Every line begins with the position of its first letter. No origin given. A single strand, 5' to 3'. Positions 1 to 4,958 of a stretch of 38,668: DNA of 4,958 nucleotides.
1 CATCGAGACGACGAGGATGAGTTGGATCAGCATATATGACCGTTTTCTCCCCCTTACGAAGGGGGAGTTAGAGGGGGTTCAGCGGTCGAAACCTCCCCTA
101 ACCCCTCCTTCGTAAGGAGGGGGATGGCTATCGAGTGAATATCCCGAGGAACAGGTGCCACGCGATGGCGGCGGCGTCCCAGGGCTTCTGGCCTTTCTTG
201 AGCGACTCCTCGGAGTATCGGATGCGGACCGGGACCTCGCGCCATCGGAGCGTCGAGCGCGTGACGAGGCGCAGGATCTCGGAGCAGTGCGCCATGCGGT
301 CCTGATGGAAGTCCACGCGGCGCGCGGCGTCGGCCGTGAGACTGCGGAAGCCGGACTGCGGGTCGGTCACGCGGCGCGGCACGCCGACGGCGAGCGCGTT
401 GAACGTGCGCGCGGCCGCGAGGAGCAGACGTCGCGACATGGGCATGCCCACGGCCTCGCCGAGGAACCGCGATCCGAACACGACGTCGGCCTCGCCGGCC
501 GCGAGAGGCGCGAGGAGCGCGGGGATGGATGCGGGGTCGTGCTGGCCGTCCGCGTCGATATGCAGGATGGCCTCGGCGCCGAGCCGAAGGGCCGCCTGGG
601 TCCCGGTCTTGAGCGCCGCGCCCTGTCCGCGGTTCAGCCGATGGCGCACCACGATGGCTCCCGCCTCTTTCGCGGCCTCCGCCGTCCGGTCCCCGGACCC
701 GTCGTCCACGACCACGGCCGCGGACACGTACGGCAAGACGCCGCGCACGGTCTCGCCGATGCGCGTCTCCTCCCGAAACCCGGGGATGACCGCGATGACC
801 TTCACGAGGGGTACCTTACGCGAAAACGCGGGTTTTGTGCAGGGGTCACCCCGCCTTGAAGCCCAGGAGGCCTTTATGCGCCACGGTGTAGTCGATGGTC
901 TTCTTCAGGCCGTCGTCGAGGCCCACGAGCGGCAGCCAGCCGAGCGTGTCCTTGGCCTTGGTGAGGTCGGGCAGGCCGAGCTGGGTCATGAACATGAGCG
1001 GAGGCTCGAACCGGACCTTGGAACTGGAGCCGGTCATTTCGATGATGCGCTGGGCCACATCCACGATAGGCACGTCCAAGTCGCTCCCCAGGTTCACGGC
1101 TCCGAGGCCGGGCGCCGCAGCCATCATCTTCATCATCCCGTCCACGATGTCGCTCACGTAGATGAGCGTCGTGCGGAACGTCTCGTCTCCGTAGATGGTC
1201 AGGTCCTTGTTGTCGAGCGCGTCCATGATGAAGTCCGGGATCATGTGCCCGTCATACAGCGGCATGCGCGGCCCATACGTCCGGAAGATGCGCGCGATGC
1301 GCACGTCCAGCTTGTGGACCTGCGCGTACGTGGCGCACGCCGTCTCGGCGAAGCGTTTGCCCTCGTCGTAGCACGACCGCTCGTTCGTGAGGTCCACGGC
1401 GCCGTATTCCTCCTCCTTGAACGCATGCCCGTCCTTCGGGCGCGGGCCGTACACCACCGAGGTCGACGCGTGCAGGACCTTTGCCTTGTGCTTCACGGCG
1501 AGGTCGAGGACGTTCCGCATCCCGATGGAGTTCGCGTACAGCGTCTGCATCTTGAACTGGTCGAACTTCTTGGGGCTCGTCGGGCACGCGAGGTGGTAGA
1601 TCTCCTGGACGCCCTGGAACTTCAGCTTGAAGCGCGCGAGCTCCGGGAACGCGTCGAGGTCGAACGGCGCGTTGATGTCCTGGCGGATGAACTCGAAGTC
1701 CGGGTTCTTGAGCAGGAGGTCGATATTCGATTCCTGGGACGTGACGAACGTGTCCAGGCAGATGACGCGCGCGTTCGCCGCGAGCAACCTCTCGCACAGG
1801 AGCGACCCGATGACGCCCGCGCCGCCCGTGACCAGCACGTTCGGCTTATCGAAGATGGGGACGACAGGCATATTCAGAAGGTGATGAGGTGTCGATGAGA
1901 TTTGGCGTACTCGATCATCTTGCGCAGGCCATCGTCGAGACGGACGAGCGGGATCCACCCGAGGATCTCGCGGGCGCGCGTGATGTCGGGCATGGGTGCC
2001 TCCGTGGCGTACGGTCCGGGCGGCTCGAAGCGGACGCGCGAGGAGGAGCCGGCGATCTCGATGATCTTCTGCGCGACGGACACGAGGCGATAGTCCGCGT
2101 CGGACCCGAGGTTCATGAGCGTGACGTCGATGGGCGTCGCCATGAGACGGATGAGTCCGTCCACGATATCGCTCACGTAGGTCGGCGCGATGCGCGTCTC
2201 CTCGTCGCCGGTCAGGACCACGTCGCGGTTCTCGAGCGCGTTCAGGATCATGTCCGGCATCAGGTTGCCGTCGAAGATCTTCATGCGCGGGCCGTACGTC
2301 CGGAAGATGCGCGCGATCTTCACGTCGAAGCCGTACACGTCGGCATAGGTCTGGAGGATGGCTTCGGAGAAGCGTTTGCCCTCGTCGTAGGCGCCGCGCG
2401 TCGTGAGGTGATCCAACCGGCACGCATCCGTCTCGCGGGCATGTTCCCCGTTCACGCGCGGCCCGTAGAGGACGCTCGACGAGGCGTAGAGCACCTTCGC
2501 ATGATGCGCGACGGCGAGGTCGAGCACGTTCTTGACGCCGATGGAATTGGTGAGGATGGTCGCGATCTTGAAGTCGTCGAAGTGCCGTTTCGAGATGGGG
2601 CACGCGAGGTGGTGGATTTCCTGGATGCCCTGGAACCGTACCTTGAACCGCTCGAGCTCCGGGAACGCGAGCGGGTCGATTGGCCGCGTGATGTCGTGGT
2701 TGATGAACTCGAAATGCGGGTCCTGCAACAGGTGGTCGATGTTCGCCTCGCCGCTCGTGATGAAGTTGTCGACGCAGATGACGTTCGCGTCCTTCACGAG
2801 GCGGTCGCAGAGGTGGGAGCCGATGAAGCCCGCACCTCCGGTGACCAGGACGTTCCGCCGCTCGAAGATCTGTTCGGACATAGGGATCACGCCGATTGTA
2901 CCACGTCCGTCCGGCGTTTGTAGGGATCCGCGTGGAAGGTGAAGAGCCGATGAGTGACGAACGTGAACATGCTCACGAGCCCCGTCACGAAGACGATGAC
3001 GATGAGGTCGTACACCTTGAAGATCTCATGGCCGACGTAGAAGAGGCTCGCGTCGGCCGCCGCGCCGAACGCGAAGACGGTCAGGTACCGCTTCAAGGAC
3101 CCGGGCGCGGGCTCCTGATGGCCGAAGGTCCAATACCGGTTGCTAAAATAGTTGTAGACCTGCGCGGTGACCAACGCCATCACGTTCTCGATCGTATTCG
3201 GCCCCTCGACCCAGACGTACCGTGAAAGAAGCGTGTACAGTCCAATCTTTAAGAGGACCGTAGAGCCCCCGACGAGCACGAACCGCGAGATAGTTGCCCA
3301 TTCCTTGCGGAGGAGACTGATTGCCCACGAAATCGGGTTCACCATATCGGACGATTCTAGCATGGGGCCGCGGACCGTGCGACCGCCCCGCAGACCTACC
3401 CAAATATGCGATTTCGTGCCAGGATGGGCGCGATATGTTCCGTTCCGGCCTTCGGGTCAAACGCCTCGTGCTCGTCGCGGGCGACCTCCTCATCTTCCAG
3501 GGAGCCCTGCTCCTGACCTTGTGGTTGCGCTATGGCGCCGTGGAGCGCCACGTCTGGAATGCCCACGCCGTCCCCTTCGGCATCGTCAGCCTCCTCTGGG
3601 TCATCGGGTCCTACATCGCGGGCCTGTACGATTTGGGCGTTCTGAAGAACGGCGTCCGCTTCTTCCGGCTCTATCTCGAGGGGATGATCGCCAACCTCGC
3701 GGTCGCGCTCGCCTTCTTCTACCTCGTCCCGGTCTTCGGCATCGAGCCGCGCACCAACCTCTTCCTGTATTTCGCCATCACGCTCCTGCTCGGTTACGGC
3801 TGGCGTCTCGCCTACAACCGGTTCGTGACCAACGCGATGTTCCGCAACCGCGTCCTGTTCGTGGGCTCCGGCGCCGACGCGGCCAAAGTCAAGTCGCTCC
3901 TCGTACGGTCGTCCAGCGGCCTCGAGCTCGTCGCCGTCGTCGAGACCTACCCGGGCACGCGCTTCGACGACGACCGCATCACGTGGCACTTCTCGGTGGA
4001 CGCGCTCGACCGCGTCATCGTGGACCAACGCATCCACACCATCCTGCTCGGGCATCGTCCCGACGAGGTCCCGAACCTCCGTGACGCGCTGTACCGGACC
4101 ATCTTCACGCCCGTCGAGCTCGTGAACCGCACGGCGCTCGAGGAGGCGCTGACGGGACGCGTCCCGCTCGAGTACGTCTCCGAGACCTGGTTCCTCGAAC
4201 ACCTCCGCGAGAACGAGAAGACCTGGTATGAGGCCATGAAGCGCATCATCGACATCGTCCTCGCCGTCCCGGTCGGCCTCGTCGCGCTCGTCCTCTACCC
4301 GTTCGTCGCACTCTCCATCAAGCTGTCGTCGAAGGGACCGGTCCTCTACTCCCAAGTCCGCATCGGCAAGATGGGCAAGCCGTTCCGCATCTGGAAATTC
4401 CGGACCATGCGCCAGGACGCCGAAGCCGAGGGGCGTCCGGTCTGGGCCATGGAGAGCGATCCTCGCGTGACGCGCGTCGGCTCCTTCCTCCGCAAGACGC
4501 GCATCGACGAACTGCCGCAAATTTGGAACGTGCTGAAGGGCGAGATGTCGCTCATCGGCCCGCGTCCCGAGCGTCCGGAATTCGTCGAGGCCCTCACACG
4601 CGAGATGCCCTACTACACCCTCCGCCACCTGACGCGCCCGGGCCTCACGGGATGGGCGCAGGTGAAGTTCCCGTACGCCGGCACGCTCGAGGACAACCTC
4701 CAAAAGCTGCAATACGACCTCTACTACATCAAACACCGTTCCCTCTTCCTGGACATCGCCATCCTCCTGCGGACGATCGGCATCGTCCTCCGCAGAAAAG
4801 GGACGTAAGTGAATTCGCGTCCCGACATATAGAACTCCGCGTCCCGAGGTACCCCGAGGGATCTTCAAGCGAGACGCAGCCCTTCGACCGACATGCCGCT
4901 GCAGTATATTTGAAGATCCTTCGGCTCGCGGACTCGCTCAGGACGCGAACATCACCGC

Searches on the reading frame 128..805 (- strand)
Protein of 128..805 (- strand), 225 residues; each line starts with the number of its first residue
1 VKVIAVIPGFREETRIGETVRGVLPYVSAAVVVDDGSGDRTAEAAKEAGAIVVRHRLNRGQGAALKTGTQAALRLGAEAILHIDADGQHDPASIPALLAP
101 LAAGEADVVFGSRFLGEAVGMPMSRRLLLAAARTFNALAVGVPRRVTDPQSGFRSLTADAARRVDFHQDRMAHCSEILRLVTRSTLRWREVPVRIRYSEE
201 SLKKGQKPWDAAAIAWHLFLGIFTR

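Call 40: search_protein_families(library=pfam, proteins=[window:128-805:-], max_evalue=0.001)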
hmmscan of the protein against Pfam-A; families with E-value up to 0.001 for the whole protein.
window:128-805:- (225 aa): 1 family
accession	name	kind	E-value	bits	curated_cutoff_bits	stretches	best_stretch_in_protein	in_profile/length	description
PF00535.33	Glycos_transf_2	-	1.1e-18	68.2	23.3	1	6-128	3-130/168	Glycosyl transferase family 2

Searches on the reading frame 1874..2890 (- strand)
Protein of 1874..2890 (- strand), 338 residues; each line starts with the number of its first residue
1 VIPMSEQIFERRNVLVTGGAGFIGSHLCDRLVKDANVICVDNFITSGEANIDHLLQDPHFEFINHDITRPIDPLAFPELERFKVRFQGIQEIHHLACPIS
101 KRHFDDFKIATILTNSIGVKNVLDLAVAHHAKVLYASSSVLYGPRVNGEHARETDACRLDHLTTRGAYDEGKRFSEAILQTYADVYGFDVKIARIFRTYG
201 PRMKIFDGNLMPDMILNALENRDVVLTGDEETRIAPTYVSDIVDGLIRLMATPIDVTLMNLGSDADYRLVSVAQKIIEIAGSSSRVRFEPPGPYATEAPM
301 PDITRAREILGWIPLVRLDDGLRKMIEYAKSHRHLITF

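Call 40: search_protein_families(library=pfam, proteins=[window:1874-2890:-], max_evalue=0.001)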
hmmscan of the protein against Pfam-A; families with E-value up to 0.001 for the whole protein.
window:1874-2890:- (338 aa): 6 families
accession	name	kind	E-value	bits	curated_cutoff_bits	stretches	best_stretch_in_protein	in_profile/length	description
PF01370.27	Epimerase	-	9.2e-36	123.9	20.9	1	14-253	1-228/240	NAD dependent epimerase/dehydratase family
PF16363.11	GDP_Man_Dehyd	-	9.1e-30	104.7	27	1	15-325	1-332/332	GDP-mannose 4,6 dehydratase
PF07993.18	NAD_binding_4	-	3.8e-09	36.5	20.1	1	16-220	1-231/258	Male sterility protein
PF01073.25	3Beta_HSD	-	5.7e-09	35.8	22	1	15-184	1-162/280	3-beta hydroxysteroid dehydrogenase/isomerase family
PF04321.23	RmlD_sub_bind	-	0.00013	21.6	27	0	114-301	77-253/287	RmlD substrate binding domain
PF02719.21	Polysacc_synt_2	-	0.00014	21.6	20.2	1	14-133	1-122/293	Polysaccharide biosynthesis protein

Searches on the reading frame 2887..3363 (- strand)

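Call 40: search_protein_families(library=pfam, proteins=[window:2887-3363:-], max_evalue=0.001)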
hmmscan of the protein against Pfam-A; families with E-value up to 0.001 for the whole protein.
window:2887-3363:- (158 aa): 1 family
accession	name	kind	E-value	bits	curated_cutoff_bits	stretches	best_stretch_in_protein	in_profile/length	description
PF04138.20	GtrA_DPMS_TM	-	2.4e-17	63.7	26.1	1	27-143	1-117/117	GtrA/DPMS, transmembrane domain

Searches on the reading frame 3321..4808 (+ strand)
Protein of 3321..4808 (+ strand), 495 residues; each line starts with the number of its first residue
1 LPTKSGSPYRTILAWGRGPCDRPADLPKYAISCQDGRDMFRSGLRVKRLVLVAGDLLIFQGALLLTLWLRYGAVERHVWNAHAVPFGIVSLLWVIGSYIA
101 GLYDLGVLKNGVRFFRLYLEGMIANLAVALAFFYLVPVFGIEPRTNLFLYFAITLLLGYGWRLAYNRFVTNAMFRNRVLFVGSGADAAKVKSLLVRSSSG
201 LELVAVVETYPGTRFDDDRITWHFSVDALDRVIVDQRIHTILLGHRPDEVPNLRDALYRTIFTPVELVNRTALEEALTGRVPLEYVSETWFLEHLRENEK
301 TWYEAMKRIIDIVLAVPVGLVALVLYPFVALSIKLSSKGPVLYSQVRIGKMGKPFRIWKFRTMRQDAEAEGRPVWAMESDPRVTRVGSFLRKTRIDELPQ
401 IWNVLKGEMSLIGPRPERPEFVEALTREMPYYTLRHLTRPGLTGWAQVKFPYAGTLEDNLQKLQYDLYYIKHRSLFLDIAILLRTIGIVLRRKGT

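Call 40: search_protein_families(library=pfam, proteins=[window:3321-4808:+], max_evalue=0.001)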
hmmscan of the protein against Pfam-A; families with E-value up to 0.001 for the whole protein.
window:3321-4808:+ (495 aa): 1 family
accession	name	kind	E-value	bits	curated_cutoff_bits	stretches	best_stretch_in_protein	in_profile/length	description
PF02397.22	Bac_transf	-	1.9e-66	223.5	27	1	307-490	1-178/179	Bacterial sugar transferase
